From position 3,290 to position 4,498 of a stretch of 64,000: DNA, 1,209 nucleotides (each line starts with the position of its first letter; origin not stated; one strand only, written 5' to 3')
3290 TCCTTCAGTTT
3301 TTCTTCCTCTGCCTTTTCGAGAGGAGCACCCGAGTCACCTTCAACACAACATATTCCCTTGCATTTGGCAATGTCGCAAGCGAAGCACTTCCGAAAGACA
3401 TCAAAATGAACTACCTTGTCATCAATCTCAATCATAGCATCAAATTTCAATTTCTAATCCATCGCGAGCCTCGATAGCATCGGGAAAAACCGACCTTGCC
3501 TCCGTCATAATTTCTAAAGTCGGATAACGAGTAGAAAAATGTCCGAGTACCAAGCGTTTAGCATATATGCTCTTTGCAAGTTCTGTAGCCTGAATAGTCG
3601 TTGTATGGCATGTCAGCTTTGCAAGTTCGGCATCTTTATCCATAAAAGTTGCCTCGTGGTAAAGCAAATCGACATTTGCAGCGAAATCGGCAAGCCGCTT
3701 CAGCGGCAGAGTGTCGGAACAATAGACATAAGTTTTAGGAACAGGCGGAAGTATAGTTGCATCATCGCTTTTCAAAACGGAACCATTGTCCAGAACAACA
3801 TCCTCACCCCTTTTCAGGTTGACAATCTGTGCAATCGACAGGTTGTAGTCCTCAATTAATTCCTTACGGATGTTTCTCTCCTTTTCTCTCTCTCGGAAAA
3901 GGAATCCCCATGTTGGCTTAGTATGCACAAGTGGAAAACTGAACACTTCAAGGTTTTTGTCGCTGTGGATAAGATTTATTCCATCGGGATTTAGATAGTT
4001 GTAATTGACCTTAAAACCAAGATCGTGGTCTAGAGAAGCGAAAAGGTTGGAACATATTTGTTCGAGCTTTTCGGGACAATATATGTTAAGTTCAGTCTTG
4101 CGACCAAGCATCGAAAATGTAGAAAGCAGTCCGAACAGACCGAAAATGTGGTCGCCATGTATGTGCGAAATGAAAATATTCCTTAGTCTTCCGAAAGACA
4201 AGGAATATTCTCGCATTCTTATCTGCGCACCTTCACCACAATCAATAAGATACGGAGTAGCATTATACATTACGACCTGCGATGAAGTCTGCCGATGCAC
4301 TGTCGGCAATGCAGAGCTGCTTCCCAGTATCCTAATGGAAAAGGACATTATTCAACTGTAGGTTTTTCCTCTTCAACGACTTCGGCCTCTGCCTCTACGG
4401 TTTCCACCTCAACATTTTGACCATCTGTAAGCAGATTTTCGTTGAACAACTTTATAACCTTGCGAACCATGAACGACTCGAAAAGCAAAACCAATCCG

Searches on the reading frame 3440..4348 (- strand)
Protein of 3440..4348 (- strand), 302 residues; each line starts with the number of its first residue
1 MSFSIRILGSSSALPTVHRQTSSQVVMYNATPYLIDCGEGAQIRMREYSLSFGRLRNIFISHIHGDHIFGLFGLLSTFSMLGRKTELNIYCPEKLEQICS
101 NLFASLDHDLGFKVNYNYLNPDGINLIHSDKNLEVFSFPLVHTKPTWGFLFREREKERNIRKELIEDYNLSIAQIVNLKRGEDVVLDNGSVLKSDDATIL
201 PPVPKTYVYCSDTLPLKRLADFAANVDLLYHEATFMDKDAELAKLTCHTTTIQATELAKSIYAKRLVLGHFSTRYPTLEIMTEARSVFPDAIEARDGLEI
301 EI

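Call 25: search_protein_families(library=pfam, proteins=[window:3440-4348:-], max_evalue=0.0001)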
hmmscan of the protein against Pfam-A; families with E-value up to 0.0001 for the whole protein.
window:3440-4348:- (302 aa): 3 families
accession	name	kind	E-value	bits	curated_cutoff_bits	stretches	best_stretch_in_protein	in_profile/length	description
PF12706.13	Lactamase_B_2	-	2e-13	50.8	27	1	33-152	3-131/200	Beta-lactamase superfamily domain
PF23023.1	Anti-Pycsar_Apyc1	-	2.7e-05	24.2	50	1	1-71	1-70/250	Anti-Pycsar protein Apyc1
PF00753.33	Lactamase_B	-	3.1e-05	24.4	22.7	1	29-107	14-96/196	Metallo-beta-lactamase superfamily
